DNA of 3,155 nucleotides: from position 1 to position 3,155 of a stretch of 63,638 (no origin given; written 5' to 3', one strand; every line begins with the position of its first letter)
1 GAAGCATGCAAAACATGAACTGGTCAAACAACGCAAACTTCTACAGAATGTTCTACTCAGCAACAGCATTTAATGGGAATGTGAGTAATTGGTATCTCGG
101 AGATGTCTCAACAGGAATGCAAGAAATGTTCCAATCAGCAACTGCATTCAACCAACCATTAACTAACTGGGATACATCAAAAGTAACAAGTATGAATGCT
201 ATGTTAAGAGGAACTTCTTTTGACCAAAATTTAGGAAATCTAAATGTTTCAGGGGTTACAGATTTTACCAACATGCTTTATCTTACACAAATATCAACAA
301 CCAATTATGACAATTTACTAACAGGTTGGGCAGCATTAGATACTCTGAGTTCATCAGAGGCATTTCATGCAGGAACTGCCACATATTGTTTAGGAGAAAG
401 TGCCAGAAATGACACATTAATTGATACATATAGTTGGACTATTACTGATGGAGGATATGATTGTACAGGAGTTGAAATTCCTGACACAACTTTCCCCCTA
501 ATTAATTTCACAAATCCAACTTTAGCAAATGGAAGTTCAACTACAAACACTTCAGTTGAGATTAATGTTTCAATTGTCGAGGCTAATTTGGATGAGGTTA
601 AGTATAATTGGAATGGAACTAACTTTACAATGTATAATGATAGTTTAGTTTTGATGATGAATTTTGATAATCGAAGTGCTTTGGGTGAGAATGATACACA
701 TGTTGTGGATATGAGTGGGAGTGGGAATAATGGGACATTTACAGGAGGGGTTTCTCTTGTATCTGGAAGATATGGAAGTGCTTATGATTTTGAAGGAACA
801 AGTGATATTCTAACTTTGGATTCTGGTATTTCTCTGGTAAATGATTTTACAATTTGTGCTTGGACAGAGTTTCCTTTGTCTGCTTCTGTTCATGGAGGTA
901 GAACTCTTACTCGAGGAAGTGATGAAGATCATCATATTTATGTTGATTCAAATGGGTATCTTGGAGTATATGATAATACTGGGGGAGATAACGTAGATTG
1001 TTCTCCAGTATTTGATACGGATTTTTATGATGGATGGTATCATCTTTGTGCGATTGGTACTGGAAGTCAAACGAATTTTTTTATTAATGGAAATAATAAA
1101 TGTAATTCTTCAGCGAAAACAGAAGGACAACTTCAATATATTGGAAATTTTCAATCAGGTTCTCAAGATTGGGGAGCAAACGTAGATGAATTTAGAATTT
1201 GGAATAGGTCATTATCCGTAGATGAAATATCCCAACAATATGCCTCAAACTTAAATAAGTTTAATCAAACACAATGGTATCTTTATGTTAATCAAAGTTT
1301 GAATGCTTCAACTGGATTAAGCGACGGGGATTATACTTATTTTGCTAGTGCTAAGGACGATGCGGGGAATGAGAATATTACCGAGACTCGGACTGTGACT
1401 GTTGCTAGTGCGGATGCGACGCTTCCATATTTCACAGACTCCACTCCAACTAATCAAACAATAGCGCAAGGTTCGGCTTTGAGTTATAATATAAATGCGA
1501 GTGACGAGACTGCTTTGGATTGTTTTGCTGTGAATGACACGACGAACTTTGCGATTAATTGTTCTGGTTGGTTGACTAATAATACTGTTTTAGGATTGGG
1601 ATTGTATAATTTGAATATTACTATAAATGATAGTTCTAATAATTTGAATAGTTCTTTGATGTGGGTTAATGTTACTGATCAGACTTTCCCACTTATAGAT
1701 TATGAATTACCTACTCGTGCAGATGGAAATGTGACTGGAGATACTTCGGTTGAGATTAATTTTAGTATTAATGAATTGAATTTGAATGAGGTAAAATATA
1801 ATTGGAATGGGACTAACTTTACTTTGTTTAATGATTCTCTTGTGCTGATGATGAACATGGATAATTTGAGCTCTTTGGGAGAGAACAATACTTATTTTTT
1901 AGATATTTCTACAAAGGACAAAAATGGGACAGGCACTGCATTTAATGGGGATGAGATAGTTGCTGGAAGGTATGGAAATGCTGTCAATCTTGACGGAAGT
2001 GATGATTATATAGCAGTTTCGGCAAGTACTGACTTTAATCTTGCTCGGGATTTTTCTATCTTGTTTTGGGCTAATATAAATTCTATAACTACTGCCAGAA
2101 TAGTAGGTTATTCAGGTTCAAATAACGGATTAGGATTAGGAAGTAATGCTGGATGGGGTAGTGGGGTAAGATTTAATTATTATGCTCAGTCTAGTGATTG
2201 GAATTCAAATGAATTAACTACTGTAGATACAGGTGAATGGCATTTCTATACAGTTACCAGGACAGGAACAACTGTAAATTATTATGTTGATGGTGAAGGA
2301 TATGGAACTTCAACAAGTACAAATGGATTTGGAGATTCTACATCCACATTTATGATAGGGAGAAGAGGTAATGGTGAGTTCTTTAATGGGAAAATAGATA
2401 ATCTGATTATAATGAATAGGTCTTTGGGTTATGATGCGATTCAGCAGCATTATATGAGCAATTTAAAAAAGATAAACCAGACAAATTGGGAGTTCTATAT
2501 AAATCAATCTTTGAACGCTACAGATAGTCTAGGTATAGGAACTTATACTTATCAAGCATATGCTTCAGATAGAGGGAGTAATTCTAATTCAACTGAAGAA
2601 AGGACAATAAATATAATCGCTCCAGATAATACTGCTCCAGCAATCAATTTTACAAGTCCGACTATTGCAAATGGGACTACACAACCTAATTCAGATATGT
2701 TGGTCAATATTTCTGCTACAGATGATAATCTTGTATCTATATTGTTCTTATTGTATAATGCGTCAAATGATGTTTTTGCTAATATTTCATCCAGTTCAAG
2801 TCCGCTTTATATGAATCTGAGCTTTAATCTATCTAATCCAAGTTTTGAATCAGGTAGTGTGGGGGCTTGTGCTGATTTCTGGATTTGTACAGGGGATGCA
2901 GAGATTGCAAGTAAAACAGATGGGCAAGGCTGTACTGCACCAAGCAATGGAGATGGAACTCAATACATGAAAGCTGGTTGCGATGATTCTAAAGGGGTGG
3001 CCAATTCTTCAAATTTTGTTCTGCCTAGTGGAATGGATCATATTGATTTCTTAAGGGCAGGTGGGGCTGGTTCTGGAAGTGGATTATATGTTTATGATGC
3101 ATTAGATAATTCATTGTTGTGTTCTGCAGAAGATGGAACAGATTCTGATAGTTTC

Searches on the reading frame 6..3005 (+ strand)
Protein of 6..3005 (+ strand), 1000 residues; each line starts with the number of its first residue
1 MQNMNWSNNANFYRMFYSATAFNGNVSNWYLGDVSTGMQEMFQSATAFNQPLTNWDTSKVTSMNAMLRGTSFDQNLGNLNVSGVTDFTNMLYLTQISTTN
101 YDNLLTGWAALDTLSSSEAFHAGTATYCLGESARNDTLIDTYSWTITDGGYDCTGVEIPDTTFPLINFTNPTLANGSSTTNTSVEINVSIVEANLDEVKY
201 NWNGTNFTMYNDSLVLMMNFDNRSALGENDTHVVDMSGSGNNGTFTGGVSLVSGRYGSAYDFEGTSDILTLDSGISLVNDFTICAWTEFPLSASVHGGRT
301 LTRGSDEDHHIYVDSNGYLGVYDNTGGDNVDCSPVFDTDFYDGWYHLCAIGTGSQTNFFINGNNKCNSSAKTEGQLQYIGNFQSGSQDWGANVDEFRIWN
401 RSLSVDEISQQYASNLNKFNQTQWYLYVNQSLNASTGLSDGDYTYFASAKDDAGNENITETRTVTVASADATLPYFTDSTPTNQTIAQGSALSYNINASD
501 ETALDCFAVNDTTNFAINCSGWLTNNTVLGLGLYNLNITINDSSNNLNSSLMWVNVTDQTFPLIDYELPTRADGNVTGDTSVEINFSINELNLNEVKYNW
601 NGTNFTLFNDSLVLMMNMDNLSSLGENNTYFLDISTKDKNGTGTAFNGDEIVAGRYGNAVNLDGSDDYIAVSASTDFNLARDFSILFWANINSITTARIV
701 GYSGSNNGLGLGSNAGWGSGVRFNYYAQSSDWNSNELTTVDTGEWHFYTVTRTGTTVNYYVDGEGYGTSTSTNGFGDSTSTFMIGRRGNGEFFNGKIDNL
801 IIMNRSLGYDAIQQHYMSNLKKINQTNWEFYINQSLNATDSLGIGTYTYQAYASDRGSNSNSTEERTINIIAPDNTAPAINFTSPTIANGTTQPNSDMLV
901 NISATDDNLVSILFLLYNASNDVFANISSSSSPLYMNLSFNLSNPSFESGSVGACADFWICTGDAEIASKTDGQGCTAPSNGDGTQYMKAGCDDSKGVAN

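Call 54: search_protein_families(library=pfam, max_evalue=0.0001, proteins=[window:6-3005:+])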
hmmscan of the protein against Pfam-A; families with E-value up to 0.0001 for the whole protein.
window:6-3005:+ (1000 aa): 2 families
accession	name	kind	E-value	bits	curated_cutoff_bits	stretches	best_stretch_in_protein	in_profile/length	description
PF13385.13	Laminin_G_3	-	6.9e-36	124.1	27.6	2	663-812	1-150/151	Concanavalin A-like lectin/glucanases superfamily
PF03382.20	DUF285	-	3.7e-20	72.3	25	1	2-97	18-113/120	Mycoplasma protein of unknown function, DUF285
